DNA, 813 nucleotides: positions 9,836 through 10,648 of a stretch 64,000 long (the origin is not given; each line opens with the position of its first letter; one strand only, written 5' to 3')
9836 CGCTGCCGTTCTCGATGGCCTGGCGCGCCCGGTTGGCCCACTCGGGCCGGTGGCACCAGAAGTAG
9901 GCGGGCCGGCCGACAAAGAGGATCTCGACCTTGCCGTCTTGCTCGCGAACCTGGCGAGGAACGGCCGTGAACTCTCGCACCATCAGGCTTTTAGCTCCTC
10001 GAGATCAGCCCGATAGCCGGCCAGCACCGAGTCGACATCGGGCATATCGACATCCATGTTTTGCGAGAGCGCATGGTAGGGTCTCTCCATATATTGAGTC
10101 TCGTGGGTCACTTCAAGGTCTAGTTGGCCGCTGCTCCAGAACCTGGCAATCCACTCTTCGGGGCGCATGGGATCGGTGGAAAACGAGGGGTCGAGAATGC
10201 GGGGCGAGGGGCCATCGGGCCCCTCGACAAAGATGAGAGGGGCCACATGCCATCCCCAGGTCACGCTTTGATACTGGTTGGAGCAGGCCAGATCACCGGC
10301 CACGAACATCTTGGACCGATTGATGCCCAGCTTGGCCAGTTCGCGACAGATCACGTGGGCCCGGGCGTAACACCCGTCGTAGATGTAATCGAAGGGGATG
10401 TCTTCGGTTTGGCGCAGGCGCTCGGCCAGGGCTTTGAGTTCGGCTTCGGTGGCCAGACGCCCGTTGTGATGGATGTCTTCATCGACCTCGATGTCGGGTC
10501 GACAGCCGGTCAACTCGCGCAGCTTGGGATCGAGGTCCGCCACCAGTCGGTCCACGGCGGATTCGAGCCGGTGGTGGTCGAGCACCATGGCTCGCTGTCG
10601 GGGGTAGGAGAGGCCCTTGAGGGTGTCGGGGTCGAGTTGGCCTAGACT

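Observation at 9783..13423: Protein-glutaminase-like deamidase domain on a large cytoplasmic scaffold, coupled to a 66-aa ORF and divergent from a leaderless clostripain-like peptidase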

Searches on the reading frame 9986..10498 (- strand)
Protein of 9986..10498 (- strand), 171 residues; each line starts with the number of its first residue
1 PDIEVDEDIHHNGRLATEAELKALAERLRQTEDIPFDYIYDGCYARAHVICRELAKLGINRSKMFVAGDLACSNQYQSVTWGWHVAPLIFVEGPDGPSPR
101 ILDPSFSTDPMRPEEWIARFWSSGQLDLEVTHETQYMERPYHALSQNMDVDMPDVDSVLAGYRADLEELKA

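Call 29: find_homologous_proteins(query=A5, max_evalue=0.001)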
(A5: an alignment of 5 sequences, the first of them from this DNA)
Query A5 (5 sequences) (171 aa, profile of the alignment): 159 proteins with E <= 0.001 among 2533 candidates; the best 120 are listed.
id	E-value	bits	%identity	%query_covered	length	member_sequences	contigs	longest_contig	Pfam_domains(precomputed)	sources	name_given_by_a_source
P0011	1.6e-52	196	47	75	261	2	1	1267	PF18626.8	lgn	-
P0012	2.0e-49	186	41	81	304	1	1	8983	PF18626.8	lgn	-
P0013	1.9e-48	182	38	93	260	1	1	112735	PF18626.8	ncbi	-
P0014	7.5e-48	180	43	68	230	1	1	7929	PF18626.8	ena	-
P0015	1.2e-47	180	36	93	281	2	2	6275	PF18626.8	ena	-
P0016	1.2e-47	180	35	93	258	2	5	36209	PF18626.8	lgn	-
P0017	1.4e-47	179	38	92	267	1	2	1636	PF18626.8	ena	-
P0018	3.2e-47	178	34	93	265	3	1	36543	PF18626.8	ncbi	-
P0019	5.5e-47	178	35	93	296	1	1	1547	PF18626.8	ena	-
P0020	9.5e-47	177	38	93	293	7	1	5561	PF18626.8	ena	-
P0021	1.2e-46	176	36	92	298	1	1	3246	PF18626.8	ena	-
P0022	2.2e-46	176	34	98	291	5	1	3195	PF18626.8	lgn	-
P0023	2.8e-46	175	32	99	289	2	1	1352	PF18626.8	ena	-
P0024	2.9e-46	175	33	92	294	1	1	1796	PF18626.8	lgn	-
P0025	3.7e-46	175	36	93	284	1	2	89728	PF18626.8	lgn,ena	-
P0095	3.8e-19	87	31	59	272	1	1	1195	PF18626.8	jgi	jgi:RHS repeat-associated protein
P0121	2.4e-15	75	37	49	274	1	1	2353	PF05488.19,PF18626.8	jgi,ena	-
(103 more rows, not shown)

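Call 30: find_related_loci(query=A5, collection=genome_contigs, flank=6000)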
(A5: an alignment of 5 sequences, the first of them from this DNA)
Query A5 (171 aa) in genome_contigs; peptide patterns used: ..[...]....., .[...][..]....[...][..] (x = any residue, [..] = any of these).
338 stretches matched a pattern; 289 encode a relative of the query (tblastn E <= 1e-3); the best 80 are kept; 80 distinct loci.
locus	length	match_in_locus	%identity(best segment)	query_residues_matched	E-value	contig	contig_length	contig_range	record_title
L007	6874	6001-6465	43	5-158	1e-36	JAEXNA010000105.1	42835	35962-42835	MAG: Vulcanimicrobiota bacterium isolate bacterium k127_423136, whole genome shotgun sequence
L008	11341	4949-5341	46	12-141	2e-35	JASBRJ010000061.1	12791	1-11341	MAG: bacterium isolate BWSM_10 k141_778914, whole genome shotgun sequence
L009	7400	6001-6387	45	12-139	7e-35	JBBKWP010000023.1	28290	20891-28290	MAG: Candidatus Xenobia bacterium isolate metabat_bins.273 k119_2023380, whole genome shotgun sequence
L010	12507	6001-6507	37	13-171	1e-35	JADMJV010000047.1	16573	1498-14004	MAG: bacterium isolate MAG_50 NODE_2377_length_16573_cov_5.687129, whole genome shotgun sequence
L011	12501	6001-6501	37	5-169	2e-34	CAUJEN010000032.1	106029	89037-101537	MAG: Candidatus Eremiobacteraeota bacterium isolate KLAP168 genome assembly, contig: KLAP168_449688, whole genome shotgu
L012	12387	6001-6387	45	12-139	3e-34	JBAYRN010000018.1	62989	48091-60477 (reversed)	MAG: Vulcanimicrobiota bacterium isolate SO_2016_LW2_44 scaffold00695_LW138R_2016, whole genome shotgun sequence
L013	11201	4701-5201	37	5-169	5e-34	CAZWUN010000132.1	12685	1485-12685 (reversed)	MAG TPA_asm: uncultured Burkholderiales bacterium isolate SRP329715_co1_362 genome assembly, contig: NODE_7515_length_12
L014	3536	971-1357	47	12-139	2e-34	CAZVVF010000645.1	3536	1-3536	MAG TPA_asm: uncultured Burkholderiales bacterium isolate SRP118108_co5_471 genome assembly, contig: NODE_39435_length_3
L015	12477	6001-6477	41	12-170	2e-35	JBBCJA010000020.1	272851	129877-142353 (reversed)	MAG: Selenomonadaceae bacterium isolate MAG_CPA_14 P10A_000000059512, whole genome shotgun sequence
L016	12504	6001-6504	36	13-170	8e-33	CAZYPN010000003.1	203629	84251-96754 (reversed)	MAG TPA_asm: uncultured Burkholderiales bacterium isolate SRP329715_co1_2 genome assembly, contig: NODE_39_length_203629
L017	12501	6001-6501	35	5-169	2e-32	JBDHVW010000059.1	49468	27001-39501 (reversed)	MAG: Vulcanimicrobiota bacterium isolate AS-MICRO-3CA.307 NODE_2492_length_49468_cov_5.371188, whole genome shotgun sequ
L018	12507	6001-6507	34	12-170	9e-32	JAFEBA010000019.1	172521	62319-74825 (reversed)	Bacterium isolate SZAS-1 EREM-KAN-1__19__length-172521, whole genome shotgun sequence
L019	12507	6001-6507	38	12-170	3e-31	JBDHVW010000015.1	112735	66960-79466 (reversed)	MAG: Vulcanimicrobiota bacterium isolate AS-MICRO-3CA.307 NODE_504_length_112735_cov_5.007859, whole genome shotgun sequ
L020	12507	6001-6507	33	12-170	2e-30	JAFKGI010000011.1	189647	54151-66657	MAG: Vulcanimicrobiota bacterium isolate SCN18_25_8_15_R3_B_62_28 SCN18_25_8_15_R3_B_scaffold_89, whole genome shotgun s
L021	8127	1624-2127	33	13-170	5e-30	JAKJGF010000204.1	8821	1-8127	MAG: Bacillota bacterium isolate UR.bin48 UR_contig_24542, whole genome shotgun sequence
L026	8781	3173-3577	34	32-162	3e-22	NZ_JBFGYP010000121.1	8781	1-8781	MAG: Halobacteriovorax sp. isolate Mix_sand06.2021.04.G.18 k141_1761595_length_8781_cov_32.1834, whole genome shotgun se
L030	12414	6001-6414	34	26-159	2e-21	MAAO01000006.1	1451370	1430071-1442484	Halobacteriovorax marinus isolate 36_234_T64 BD02T64_scaffold_0, whole genome shotgun sequence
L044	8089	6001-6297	40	34-136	5e-17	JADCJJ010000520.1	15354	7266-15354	MAG: Myxococcaceae bacterium isolate M069S2SP1A73QC M069S2_520, whole genome shotgun sequence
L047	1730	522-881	40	17-127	4e-17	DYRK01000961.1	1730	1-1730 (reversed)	MAG TPA_asm: Desulfatirhabdium butyrativorans isolate SulCav_GS10_10_47_57 SulCav_GS10_10_159196_length_1730_cov_29_9695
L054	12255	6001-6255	38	34-116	5e-16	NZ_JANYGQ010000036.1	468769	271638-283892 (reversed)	MAG: Mucilaginibacter sp. isolate 341R_metabinner_5 341R_k141_321784, whole genome shotgun sequence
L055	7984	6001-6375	34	1-118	5e-16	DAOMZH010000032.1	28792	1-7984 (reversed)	MAG TPA_asm: Polyangium sp. isolate AMR_MDS_5605 NODE_171_length_28792_cov_8.301145, whole genome shotgun sequence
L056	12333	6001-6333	36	15-123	5e-16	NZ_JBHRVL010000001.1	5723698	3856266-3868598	Sphingobacterium zeae strain CCM 8652 tig00000652, whole genome shotgun sequence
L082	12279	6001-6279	34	34-117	2e-12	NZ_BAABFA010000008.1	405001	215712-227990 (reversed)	Nemorincola caseinilytica strain JCM 32105 sequence08, whole genome shotgun sequence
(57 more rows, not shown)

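Call 77: search_protein_families(library=pfam, proteins=[L056:5560-6510:+, L054:5443-6426:+, L082:5281-6456:+, L055:5575-6588:+, L047:180-1088:+, L047:1107-1637:+, L026:2009-3658:+, L030:4792-6501:+, L044:5662-7152:+, L011:5521-7050:+], max_evalue=0.01)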
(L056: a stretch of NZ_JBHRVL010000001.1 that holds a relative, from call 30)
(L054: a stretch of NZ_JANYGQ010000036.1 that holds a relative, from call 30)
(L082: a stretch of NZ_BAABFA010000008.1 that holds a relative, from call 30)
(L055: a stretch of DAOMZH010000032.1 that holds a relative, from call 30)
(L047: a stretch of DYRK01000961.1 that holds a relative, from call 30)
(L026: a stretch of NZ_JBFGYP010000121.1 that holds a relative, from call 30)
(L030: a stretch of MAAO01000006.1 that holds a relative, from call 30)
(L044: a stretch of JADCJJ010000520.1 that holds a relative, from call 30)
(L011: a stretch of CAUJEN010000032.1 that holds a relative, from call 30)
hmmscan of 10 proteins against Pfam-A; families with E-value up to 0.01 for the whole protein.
L056:5560-6510:+ (317 aa): 2 families
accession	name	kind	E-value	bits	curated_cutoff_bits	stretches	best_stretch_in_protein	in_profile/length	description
PF18626.7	Gln_deamidase_2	-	1.1e-20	74.3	25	1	155-253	2-104/106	Glutaminase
PF04294.18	VanW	-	0.0037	17.2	27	1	178-214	25-61/130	VanW like protein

L054:5443-6426:+ (328 aa): 1 family
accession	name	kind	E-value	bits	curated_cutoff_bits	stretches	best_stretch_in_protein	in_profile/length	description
PF18626.7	Gln_deamidase_2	-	1.5e-24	86.7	25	1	165-273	2-104/106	Glutaminase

L082:5281-6456:+ (392 aa): 1 family
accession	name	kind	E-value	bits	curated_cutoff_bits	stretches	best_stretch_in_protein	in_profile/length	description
PF18626.7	Gln_deamidase_2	-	2.4e-25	89.2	25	1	218-335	2-105/106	Glutaminase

L055:5575-6588:+ (338 aa): 2 families
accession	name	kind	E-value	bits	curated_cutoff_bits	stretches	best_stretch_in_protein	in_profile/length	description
PF18626.7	Gln_deamidase_2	-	6e-22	78.3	25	1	161-267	2-104/106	Glutaminase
PF05488.18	PAAR_motif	-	7.2e-19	68.2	27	1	71-137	4-66/70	PAAR motif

L047:180-1088:+ (303 aa): 2 families
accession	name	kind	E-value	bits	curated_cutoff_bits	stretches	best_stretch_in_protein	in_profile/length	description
PF18626.7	Gln_deamidase_2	-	2.6e-22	79.5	25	1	122-225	4-104/106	Glutaminase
PF05488.18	PAAR_motif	-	3.6e-14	53.2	27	1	30-93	5-62/70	PAAR motif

L047:1107-1637:+ (177 aa): 0 families

L026:2009-3658:+ (550 aa): 1 family
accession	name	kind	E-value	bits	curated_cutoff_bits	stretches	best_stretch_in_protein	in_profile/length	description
PF18626.7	Gln_deamidase_2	-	1.4e-29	102.8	25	1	386-478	12-106/106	Glutaminase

L030:4792-6501:+ (570 aa): 1 family
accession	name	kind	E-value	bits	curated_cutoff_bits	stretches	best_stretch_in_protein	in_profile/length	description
PF18626.7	Gln_deamidase_2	-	2e-30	105.5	25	1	399-499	1-106/106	Glutaminase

L044:5662-7152:+ (497 aa): 2 families
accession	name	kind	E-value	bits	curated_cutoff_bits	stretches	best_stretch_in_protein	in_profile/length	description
PF18626.7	Gln_deamidase_2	-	8.5e-15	55.3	25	1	111-194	14-104/106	Glutaminase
PF23444.1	DUF7127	-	0.0024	18.6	27.6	0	62-104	22-64/83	Family of unknown function (DUF7127)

L011:5521-7050:+ (510 aa): 1 family
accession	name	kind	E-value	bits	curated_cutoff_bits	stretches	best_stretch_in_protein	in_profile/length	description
PF18626.7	Gln_deamidase_2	-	1.6e-26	93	25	1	187-277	14-105/106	Glutaminase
